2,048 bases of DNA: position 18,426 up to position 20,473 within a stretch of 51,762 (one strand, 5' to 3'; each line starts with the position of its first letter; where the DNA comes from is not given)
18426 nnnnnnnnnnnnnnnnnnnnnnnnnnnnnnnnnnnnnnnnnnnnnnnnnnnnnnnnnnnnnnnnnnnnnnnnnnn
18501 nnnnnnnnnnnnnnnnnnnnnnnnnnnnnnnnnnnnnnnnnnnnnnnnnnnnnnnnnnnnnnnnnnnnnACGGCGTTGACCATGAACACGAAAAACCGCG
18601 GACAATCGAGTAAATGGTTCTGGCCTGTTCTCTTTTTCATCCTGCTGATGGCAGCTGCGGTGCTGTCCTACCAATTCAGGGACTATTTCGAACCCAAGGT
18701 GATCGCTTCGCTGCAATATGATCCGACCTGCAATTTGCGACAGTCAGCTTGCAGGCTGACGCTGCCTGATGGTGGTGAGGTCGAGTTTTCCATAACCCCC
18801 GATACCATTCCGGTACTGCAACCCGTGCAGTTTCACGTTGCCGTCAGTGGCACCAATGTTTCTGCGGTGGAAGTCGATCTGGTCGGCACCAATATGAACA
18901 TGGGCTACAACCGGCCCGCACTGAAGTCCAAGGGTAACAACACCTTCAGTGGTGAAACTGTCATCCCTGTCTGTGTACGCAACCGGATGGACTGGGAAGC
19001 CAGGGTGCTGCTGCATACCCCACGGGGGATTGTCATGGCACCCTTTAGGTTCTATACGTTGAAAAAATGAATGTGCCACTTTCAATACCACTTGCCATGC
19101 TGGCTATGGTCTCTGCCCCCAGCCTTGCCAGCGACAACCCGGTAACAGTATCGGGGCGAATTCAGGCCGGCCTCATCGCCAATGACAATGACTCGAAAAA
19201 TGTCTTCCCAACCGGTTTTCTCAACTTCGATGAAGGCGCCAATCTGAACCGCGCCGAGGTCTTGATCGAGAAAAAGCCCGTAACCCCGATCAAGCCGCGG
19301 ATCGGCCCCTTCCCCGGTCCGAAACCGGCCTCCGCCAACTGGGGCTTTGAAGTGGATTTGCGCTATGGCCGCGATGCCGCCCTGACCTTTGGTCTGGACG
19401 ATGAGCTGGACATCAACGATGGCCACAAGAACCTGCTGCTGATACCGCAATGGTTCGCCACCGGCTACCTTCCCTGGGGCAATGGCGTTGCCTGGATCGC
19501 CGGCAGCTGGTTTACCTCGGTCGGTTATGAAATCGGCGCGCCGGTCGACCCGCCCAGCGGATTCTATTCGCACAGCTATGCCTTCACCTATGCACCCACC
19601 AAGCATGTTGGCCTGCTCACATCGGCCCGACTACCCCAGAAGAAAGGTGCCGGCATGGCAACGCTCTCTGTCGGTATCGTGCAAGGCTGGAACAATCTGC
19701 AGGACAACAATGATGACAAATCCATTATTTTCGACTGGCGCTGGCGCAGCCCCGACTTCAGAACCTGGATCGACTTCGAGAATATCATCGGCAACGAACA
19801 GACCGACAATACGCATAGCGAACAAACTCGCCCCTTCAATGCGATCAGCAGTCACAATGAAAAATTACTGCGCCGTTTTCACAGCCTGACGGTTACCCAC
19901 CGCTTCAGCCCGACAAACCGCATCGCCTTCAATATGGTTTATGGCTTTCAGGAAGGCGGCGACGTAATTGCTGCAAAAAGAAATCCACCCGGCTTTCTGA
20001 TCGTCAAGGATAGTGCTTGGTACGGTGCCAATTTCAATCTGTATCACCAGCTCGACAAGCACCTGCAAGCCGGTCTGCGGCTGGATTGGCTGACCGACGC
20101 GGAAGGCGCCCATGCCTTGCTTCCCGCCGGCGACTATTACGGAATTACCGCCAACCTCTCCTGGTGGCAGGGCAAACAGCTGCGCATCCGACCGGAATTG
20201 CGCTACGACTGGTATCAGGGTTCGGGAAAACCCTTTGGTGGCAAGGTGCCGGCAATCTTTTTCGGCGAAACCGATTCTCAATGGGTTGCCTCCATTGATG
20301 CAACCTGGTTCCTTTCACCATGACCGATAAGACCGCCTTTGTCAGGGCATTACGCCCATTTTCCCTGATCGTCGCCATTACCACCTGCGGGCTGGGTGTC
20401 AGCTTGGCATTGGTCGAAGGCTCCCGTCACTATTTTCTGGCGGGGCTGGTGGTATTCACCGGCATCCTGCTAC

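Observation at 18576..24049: Six extra genes attached to the nos operon: candidate naphthoquinone-salvage / menaquinone-finishing module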

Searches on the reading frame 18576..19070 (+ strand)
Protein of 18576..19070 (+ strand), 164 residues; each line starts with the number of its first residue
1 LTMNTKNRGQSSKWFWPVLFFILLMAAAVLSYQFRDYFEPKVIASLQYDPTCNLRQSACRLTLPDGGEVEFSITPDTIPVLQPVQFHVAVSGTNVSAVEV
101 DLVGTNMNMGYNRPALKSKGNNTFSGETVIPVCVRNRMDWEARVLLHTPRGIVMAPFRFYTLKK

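Call 3: search_protein_families(library=pfam, proteins=[window:18576-19070:+], max_evalue=0.01)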
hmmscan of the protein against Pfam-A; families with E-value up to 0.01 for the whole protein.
window:18576-19070:+ (164 aa): 0 families

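Call 5: search_protein_families(library=ncbifam, proteins=[window:18576-19070:+], max_evalue=0.01)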
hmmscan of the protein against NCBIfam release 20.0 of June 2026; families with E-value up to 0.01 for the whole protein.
window:18576-19070:+ (164 aa): 0 families

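Call 66: search_protein_families(library=pfam, proteins=[window:18582-19070:+], max_evalue=10)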
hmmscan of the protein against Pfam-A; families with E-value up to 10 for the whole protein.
window:18582-19070:+ (162 aa): 0 families

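Call 70: predict_structure(protein=window:18582-19070:+)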
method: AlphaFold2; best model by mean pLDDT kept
length: 162 residues; sequences in the alignment: 1
mean_pLDDT: 68.3   pTM: 0.56
mean pLDDT of the five models: 68.3, 64.1, 63.5, 62.6, 59.0
residues with pLDDT >= 90: 9; 70-90: 69; 50-70: 73; < 50: 11
segments of 3 or more residues with pLDDT < 50: 131-134
pLDDT, mean of each block of 10 residues (from residue 1): 56 85 88 57 54 64 77 59 76 79 54 73 64 58 81 70 50
secondary structure, 60 per line:
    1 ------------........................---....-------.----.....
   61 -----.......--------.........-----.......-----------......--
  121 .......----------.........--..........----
elements in order: H13-36 E40-43 E56-60 E66-72 E81-89 E95-101 E113-118 E121-127 E138-146 E149-158

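Call 72: fold_search(model_id=the predicted structure, library=pdb)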
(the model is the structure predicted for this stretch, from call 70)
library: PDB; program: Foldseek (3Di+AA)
matches with E <= 10: 1737; with E <= 0.001: 1
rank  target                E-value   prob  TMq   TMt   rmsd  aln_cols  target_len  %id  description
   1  3tp4_B                7.8e-04  1.00  0.43  0.17   3.4        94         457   16  Crystal Structure of engineered protein at the resolution 1.98A, Northeast Structural Genomics Consortium Target OR128 (released 2011-10-05)
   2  9ll2_A                1.6e-03  1.00  0.46  0.65   3.9       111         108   17  Crystal structure of the Helicobacter pylori copper resistance determinant CrdA in the apo form (released 2025-11-19)
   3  4kh9_B                2.2e-03  1.00  0.42  0.21   3.9       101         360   14  Crystal structure of a DUF4785 family protein (lpg0956) from Legionella pneumophila subsp. pneumophila str. Philadelph (released 2013-07-03)
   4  4ytb                  6.4e-03  1.00  0.35  0.15   5.7       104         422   10  Crystal structure of Porphyromonas gingivalis peptidylarginine deiminase (PPAD) in complex with dipeptide Asp-Gln. (released 2015-07-01)
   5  4hd5                  6.8e-03  1.00  0.40  0.22   4.6       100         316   11  Crystal Structure of BC0361, a polysaccharide deacetylase from Bacillus cereus (released 2012-10-10)
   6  5dft_B                9.9e-03  1.00  0.37  0.61   4.8        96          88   11  Structure of the Eleventh Type III Domain from Human Fibronectin (released 2016-09-14)
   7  6vlr_F                1.3e-02  0.97  0.32  0.39   5.9       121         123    8  BG505 SOSIP.v5.2 in complex with rhesus macaque Fab RM20E1 and PGT122 Fab (released 2020-06-24)
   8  4kh9_A                1.4e-02  1.00  0.42  0.21   3.9       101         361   14  Crystal structure of a DUF4785 family protein (lpg0956) from Legionella pneumophila subsp. pneumophila str. Philadelph (released 2013-07-03)
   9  5dft_A                1.4e-02  1.00  0.37  0.60   4.8        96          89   11  Structure of the Eleventh Type III Domain from Human Fibronectin (released 2016-09-14)
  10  6hci_C                1.6e-02  0.99  0.32  0.48   4.8        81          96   16  Crystal structure of titin M3 domain (released 2019-08-28)
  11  9ato_D                1.7e-02  0.98  0.30  0.40   7.9       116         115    9  XBB.1.5 spike/Nanosota-3C complex (released 2024-09-18)
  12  7y5r                  1.8e-02  1.00  0.37  0.52   4.9       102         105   10  Crystal structure of sDscam FNIII2 domain, isoform alpha7 (released 2023-05-24)
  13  3b83_C                1.8e-02  1.00  0.36  0.53   5.0        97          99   12  Computer-Based Redesign of a beta Sandwich Protein Suggests that Extensive Negative Design Is Not Required for De Novo (released 2008-11-04)
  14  3b83_A                1.9e-02  1.00  0.36  0.55   5.1        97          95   12  Computer-Based Redesign of a beta Sandwich Protein Suggests that Extensive Negative Design Is Not Required for De Novo (released 2008-11-04)
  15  3teu                  2.1e-02  1.00  0.36  0.54   3.9        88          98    6  Crystal structure of fibcon (released 2012-05-16)
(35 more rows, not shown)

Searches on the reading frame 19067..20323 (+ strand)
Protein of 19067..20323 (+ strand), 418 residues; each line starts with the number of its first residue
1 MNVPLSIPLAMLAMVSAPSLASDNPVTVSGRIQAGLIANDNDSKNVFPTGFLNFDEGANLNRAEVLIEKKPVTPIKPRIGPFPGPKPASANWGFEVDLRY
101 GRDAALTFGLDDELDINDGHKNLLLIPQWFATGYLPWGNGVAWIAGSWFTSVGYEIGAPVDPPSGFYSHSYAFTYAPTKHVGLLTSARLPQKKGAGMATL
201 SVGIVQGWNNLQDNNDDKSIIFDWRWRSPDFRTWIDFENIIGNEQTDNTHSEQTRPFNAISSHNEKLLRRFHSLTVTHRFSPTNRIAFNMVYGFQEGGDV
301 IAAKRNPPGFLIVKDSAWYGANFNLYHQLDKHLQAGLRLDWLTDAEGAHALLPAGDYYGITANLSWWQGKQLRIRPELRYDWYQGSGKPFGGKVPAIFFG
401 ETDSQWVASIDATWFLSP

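Call 3: search_protein_families(library=pfam, proteins=[window:19067-20323:+], max_evalue=0.01)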
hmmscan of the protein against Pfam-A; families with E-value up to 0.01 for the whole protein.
window:19067-20323:+ (418 aa): 1 family
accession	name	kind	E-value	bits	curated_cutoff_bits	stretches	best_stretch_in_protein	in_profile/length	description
PF07642.17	BBP2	-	4.8e-48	164.6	26.2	1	25-409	1-332/339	Putative beta-barrel porin-2, OmpL-like. bbp2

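Call 5: search_protein_families(library=ncbifam, proteins=[window:19067-20323:+], max_evalue=0.01)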
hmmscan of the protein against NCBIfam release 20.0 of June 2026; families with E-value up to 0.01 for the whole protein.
window:19067-20323:+ (418 aa): 0 families

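Call 74: search_protein_families(library=ncbifam, proteins=[window:19067-20323:+], max_evalue=0.00001)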
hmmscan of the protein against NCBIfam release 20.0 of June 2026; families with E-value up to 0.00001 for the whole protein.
window:19067-20323:+ (418 aa): 0 families
